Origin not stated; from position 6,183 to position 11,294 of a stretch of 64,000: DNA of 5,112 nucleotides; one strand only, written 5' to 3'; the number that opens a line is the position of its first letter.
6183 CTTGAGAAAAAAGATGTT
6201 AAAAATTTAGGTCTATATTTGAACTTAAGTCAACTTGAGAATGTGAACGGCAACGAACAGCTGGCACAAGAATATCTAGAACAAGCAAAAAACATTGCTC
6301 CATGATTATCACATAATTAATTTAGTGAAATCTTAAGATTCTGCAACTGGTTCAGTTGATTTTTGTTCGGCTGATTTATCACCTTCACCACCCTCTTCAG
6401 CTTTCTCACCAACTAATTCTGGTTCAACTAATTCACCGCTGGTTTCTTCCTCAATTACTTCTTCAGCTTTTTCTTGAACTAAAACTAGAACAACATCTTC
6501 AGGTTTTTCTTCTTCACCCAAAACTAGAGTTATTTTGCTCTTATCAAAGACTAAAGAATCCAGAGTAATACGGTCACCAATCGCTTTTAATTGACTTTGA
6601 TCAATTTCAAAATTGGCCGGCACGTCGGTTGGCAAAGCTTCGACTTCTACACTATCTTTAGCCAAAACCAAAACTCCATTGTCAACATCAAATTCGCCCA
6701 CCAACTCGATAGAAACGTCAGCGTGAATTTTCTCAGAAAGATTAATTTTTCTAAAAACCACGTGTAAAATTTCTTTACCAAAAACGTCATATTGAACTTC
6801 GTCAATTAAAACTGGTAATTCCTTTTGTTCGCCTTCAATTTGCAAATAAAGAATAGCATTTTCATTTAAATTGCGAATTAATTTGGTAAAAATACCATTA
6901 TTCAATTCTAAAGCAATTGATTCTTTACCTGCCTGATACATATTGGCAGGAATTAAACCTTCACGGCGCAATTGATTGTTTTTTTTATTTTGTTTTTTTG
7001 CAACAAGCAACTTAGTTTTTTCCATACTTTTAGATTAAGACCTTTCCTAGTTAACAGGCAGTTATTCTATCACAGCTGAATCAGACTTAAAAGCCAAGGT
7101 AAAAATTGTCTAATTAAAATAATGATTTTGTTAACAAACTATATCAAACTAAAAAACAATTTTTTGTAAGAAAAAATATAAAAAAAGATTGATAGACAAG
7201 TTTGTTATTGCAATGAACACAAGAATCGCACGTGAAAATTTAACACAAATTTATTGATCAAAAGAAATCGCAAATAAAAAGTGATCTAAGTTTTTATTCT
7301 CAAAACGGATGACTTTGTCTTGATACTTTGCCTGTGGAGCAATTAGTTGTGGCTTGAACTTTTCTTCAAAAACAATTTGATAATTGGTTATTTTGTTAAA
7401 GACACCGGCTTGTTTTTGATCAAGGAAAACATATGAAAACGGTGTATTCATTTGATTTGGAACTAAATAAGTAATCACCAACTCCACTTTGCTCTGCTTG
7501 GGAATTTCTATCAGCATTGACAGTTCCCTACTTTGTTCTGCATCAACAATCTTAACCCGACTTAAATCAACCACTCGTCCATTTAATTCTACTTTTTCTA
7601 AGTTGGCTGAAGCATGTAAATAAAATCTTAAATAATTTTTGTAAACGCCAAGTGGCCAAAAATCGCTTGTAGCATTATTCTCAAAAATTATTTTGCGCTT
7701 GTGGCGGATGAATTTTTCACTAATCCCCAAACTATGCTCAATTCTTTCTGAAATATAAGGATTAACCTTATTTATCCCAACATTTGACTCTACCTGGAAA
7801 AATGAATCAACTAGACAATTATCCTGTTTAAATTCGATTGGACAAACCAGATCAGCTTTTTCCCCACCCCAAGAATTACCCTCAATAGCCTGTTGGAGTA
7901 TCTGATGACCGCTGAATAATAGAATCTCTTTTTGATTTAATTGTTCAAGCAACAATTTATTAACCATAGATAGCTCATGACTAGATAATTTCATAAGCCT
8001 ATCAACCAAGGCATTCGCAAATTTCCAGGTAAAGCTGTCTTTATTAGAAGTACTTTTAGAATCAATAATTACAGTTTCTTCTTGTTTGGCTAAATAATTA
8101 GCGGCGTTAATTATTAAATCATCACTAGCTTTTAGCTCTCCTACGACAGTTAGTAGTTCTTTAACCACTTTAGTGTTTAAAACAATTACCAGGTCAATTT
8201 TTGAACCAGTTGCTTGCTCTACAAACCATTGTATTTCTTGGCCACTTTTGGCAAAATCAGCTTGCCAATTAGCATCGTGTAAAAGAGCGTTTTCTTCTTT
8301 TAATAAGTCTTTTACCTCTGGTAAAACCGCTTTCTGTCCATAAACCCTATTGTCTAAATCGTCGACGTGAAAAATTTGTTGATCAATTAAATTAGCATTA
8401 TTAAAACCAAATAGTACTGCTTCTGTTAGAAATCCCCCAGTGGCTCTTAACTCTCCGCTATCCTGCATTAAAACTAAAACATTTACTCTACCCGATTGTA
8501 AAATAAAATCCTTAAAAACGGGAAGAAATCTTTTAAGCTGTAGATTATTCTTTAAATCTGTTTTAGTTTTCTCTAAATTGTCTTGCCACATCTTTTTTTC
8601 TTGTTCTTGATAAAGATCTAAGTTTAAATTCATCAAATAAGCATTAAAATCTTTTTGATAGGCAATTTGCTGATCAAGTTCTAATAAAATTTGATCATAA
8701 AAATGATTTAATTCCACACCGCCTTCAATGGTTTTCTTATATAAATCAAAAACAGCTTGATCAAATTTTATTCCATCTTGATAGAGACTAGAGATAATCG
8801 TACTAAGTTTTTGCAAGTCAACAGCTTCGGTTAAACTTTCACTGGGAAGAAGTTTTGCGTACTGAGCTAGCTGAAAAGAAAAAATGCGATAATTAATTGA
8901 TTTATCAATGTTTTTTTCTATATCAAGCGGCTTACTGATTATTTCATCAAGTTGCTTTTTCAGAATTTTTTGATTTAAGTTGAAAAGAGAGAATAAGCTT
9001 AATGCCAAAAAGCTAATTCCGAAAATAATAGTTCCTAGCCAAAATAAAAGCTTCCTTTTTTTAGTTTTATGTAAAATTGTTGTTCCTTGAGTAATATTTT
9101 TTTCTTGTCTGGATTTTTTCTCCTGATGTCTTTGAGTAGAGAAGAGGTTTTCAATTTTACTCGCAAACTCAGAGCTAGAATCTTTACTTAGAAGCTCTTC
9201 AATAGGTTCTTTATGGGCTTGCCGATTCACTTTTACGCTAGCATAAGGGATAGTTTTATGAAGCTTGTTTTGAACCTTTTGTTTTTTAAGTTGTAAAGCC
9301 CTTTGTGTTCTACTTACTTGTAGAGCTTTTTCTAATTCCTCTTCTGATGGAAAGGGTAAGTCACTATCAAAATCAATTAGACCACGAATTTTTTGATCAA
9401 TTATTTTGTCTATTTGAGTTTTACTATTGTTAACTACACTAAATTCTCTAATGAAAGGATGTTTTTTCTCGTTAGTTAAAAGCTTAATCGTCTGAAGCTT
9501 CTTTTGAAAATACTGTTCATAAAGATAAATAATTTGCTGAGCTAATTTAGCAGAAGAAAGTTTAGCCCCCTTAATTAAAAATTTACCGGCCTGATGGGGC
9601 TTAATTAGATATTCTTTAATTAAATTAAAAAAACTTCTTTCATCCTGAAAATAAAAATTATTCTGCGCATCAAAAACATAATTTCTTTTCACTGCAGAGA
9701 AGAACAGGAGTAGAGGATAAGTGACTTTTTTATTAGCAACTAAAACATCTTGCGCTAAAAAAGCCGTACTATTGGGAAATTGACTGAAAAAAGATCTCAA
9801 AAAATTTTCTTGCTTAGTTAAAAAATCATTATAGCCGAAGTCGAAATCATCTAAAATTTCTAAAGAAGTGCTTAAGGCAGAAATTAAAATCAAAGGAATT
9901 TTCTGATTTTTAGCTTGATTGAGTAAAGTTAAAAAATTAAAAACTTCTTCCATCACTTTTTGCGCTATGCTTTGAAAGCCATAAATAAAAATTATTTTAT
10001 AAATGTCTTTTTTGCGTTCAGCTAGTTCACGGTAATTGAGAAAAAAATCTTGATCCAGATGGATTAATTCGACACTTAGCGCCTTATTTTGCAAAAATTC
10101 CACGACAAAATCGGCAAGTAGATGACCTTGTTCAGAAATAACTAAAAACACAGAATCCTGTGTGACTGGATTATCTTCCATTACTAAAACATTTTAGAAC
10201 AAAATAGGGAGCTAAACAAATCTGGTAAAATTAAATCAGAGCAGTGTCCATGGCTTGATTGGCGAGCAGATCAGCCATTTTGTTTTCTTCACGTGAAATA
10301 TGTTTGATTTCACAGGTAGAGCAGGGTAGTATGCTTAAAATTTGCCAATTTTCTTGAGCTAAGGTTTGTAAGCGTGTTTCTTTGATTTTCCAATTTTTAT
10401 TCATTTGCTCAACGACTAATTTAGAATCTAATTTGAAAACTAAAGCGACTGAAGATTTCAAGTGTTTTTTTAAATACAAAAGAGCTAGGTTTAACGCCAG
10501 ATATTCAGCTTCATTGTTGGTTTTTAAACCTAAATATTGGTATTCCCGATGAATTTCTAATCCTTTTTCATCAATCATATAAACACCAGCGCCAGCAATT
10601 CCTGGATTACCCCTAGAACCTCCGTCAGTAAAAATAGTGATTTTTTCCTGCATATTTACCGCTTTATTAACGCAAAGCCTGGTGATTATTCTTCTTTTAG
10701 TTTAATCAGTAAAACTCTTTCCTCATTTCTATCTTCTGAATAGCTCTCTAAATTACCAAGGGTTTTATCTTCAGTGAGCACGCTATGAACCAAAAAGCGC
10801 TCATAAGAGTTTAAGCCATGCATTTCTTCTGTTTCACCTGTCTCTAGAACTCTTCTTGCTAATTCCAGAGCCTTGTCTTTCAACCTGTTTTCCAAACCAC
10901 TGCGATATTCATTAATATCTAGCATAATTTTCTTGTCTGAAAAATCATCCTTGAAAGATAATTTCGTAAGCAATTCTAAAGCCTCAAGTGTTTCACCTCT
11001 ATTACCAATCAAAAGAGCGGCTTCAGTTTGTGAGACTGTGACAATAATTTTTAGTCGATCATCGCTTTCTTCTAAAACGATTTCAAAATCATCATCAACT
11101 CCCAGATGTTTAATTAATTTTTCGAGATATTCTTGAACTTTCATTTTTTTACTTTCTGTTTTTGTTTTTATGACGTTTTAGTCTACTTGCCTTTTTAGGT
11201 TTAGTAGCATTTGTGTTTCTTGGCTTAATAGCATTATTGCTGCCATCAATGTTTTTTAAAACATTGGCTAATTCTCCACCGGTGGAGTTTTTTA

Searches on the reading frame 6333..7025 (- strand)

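Call 8: search_protein_families(library=pfam, proteins=[window:6333-7025:-], max_evalue=0.001)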
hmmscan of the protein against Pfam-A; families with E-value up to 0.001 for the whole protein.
window:6333-7025:- (230 aa): 2 families
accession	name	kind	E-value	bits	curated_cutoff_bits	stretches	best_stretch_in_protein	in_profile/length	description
PF01386.24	Ribosomal_L25p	-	1.6e-17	64.2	23.6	1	12-91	9-82/82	Ribosomal L25p family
PF14693.11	Ribosomal_TL5_C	-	1.8e-09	38.2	27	1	99-179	1-77/84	Ribosomal protein TL5, C-terminal domain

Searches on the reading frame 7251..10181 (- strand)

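Call 8: search_protein_families(library=pfam, proteins=[window:7251-10181:-], max_evalue=0.001)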
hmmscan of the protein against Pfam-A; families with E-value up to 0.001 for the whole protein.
window:7251-10181:- (976 aa): 1 family
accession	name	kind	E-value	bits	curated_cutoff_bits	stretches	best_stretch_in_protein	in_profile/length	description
PF13196.11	DUF4012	-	2.4e-17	64.2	28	1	564-698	2-137/144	Protein of unknown function (DUF4012)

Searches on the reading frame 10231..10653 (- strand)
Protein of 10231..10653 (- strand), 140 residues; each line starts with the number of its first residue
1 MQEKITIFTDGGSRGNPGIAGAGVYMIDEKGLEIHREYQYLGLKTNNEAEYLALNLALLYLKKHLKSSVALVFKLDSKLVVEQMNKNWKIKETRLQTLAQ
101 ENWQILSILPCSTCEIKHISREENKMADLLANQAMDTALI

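Call 8: search_protein_families(library=pfam, proteins=[window:10231-10653:-], max_evalue=0.001)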
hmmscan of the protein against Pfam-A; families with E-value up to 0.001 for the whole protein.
window:10231-10653:- (140 aa): 2 families
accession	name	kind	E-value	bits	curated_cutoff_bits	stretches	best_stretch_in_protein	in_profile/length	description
PF13456.12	RVT_3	-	1.2e-17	64.4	21.6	1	9-134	2-123/123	Reverse transcriptase-like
PF00075.30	RNase_H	-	1.1e-14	55.2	25.8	1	3-135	2-140/141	RNase H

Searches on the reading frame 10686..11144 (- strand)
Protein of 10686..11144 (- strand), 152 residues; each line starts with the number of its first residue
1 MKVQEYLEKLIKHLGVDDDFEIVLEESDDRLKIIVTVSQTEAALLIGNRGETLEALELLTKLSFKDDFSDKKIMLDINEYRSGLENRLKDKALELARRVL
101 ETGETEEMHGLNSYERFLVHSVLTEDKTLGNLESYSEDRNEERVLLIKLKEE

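Call 8: search_protein_families(library=pfam, proteins=[window:10686-11144:-], max_evalue=0.001)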
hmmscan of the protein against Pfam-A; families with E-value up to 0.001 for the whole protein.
window:10686-11144:- (152 aa): 3 families
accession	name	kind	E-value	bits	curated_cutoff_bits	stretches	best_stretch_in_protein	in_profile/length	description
PF13083.13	KH_KhpA-B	-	1.4e-08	34.9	32.1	1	5-67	2-65/73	KhpA/KhpB, KH domain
PF01424.28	R3H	-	8.6e-08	32.5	26.8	1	89-147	4-58/60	R3H domain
PF07650.23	KH_2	-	0.00046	20.4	22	1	2-79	1-72/78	KH domain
